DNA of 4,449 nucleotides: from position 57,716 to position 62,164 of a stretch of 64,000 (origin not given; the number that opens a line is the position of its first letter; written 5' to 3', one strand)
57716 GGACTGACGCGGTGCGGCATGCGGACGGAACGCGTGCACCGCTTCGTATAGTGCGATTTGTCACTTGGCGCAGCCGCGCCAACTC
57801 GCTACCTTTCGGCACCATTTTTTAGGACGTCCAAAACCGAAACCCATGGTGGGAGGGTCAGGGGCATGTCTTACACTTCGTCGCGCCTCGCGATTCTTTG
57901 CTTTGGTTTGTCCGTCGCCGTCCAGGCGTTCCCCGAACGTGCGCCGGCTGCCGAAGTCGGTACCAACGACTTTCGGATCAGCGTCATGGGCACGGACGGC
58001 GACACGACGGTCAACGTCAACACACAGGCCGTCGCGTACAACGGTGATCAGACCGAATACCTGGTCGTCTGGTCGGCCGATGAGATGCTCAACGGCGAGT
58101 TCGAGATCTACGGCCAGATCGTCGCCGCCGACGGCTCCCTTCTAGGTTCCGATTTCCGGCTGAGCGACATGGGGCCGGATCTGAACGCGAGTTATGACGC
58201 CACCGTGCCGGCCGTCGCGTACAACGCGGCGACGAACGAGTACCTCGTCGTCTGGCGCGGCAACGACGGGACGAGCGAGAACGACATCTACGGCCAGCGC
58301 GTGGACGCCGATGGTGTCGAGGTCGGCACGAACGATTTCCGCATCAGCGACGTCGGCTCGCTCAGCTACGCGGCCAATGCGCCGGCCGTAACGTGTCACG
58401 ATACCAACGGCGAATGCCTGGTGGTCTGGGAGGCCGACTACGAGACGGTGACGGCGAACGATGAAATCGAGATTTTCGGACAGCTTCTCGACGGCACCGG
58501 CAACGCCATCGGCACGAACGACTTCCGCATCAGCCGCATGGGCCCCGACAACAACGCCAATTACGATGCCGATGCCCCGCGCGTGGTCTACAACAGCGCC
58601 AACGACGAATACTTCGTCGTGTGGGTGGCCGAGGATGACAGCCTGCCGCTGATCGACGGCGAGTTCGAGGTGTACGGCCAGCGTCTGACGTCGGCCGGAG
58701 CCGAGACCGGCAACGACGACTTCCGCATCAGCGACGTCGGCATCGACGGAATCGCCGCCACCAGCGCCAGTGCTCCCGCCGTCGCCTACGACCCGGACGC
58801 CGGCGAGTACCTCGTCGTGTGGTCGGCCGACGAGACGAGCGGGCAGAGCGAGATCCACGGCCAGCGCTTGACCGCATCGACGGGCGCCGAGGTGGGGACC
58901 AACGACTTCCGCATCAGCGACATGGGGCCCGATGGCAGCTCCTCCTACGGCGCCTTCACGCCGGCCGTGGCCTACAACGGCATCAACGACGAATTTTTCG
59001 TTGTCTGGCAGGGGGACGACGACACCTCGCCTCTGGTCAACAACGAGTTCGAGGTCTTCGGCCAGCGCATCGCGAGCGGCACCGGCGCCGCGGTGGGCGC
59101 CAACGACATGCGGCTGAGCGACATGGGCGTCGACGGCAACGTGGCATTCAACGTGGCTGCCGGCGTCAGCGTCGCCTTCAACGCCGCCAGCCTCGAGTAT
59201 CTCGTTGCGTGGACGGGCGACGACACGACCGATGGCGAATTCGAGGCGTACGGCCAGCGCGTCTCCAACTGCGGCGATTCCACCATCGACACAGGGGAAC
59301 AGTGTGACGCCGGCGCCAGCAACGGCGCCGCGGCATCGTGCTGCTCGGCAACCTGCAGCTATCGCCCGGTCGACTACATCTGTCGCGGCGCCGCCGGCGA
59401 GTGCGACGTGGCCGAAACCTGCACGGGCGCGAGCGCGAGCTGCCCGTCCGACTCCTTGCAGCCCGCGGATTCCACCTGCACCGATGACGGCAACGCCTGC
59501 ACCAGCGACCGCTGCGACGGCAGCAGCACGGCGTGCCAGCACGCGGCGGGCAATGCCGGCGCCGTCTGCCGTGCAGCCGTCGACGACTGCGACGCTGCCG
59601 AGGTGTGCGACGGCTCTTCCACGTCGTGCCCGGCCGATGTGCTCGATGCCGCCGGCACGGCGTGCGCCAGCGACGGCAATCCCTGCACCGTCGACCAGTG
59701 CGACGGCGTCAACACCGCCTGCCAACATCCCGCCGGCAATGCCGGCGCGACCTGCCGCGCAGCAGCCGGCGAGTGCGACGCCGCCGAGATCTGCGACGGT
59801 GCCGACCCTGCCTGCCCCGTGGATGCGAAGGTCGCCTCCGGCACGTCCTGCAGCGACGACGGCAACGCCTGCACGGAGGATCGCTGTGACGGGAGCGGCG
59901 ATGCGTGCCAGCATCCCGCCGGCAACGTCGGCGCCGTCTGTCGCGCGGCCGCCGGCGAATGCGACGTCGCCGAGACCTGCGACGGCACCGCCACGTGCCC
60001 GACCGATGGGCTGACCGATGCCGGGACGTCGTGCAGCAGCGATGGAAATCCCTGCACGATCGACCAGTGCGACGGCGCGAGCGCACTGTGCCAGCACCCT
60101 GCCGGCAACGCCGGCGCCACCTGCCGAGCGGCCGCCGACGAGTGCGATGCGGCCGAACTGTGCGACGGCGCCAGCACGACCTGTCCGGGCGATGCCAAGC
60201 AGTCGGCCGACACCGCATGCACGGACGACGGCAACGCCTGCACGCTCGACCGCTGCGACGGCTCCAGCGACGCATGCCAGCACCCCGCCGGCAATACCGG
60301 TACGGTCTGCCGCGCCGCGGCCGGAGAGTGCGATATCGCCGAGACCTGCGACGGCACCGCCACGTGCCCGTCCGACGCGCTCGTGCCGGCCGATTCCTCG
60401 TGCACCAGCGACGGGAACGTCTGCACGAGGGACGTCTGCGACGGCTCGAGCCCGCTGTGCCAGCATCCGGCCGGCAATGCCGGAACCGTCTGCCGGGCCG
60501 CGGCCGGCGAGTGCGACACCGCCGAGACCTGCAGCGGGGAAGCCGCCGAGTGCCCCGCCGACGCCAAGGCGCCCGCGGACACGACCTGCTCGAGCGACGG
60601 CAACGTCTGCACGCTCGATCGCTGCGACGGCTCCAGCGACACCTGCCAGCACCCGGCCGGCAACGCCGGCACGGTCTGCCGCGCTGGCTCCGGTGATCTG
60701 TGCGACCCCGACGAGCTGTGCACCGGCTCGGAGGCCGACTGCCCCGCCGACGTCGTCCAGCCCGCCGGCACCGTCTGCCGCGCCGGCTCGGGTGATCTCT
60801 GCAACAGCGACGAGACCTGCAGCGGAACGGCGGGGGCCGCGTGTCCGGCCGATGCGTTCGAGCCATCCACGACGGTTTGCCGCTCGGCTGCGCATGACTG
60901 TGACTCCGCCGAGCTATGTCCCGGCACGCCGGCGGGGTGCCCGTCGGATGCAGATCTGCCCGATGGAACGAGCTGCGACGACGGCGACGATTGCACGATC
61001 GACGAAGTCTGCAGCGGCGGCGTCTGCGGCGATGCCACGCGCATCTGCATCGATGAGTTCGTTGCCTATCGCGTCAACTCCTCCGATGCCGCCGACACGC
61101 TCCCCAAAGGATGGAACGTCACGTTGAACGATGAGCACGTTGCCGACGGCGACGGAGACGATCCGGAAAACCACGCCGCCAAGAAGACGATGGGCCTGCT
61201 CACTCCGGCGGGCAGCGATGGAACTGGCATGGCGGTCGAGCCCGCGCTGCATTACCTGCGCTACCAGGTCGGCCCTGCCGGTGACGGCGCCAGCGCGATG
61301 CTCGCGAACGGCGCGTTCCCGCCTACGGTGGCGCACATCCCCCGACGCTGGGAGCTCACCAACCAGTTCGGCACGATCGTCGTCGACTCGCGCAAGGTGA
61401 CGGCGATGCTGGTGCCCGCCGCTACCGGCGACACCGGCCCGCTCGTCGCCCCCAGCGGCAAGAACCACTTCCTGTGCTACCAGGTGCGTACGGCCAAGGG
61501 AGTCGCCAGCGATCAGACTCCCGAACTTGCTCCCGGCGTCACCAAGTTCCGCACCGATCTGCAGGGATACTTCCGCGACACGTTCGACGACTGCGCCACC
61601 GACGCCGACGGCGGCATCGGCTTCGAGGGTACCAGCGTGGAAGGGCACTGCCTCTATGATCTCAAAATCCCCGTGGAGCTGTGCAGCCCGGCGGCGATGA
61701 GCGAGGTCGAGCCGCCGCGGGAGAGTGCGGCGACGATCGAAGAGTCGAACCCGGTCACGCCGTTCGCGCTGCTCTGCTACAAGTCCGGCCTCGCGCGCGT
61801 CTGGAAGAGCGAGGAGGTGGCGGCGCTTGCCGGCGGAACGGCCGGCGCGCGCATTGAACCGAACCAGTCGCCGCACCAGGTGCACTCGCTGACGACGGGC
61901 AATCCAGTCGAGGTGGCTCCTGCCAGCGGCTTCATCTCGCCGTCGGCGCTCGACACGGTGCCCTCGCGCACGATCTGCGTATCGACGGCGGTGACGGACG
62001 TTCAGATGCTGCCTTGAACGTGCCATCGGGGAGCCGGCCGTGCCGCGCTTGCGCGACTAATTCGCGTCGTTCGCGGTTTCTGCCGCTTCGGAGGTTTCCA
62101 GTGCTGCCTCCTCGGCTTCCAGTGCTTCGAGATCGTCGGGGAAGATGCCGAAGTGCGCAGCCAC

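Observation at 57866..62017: Giant secreted mosaic protein combining a 7-repeat propeller-like domain, an array of ADAM-type disintegrin-like modules and four unnamed C-terminal modules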

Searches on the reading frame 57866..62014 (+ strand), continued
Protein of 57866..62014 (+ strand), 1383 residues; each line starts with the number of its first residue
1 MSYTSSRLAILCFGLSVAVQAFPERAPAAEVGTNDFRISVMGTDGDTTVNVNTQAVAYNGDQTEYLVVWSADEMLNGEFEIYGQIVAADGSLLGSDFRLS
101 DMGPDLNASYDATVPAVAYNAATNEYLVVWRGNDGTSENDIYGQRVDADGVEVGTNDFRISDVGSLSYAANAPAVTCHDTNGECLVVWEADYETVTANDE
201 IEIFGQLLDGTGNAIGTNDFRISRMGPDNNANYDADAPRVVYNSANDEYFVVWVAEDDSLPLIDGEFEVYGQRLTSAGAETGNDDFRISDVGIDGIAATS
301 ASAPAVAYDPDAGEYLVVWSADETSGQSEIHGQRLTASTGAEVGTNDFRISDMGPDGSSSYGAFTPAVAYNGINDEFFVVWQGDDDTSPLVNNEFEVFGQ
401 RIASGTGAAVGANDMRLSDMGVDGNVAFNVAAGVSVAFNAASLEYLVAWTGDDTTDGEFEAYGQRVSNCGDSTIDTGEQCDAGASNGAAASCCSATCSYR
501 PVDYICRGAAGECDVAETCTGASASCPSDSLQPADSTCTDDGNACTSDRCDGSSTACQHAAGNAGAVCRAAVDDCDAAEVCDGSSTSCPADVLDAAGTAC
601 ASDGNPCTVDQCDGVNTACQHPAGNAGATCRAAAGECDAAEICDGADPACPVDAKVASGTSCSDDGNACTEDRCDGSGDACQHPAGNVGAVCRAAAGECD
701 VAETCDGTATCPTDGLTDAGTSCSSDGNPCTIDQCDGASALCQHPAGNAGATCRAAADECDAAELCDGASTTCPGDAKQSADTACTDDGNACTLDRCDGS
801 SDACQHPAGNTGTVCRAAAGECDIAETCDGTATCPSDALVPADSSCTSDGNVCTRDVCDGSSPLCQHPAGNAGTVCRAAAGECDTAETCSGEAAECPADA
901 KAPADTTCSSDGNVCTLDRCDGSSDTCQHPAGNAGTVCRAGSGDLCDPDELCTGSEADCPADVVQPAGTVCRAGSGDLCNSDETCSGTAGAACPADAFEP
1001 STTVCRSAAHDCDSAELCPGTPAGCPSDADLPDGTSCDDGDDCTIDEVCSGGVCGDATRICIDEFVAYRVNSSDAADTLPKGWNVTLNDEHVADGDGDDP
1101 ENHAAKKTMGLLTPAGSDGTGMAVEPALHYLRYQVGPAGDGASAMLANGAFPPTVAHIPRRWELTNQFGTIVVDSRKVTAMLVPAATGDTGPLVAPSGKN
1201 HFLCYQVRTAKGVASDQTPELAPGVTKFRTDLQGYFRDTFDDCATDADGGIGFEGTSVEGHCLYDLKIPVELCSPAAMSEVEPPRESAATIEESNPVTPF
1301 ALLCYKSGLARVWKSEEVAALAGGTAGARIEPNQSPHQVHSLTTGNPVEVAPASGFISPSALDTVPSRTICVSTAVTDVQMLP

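Call 50: find_encoding_contigs(protein=P0103, flank=8000, max_places=2)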
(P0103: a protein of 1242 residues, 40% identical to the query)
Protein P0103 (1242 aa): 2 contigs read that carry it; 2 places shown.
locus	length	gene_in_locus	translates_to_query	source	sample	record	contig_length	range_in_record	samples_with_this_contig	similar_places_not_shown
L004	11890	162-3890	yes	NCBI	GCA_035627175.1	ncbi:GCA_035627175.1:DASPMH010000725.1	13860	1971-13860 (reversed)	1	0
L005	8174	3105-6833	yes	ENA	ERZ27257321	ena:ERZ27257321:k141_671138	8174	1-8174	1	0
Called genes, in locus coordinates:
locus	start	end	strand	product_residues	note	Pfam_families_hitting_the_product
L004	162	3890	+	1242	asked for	PF22847:Glyco_hydro_43_rel (faint), PF00200:Disintegrin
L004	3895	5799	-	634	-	PF13620:CarboxypepD_reg, PF07995:GSDH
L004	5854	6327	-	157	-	PF08534:Redoxin, PF00578:AhpC-TSA, PF13911:AhpC-TSA_2 (weak)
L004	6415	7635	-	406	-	PF00882:Zn_dep_PLPC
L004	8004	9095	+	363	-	PF13472:Lipase_GDSL_2 (faint)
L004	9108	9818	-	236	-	PF07947:YhhN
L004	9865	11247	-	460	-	PF00072:Response_reg, PF00158:Sigma54_activat, PF14532:Sigma54_activ_2, PF07728:AAA_5, PF25601:AAA_lid_14, PF02954:HTH_8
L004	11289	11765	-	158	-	-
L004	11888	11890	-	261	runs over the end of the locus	PF03819:MazG, PF01503:PRA-PH (weak), PF03819:MazG (weak)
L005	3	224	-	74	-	?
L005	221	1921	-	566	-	PF01266:DAO, PF16901:DAO_C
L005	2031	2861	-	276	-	PF12697:Abhydrolase_6, PF00561:Abhydrolase_1, PF12146:Hydrolase_4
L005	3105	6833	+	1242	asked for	PF22847:Glyco_hydro_43_rel (faint), PF00200:Disintegrin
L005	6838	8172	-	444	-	?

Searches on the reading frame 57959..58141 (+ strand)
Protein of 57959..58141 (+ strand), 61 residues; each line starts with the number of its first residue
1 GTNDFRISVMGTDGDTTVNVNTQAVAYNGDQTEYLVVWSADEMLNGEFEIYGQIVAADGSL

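Call 64: search_solved_structures(query=A4, max_evalue=10, show_alignments=2)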
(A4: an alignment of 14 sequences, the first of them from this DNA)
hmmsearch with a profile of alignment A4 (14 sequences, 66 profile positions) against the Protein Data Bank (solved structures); distinct sequences matched with E-value up to 10: 0.
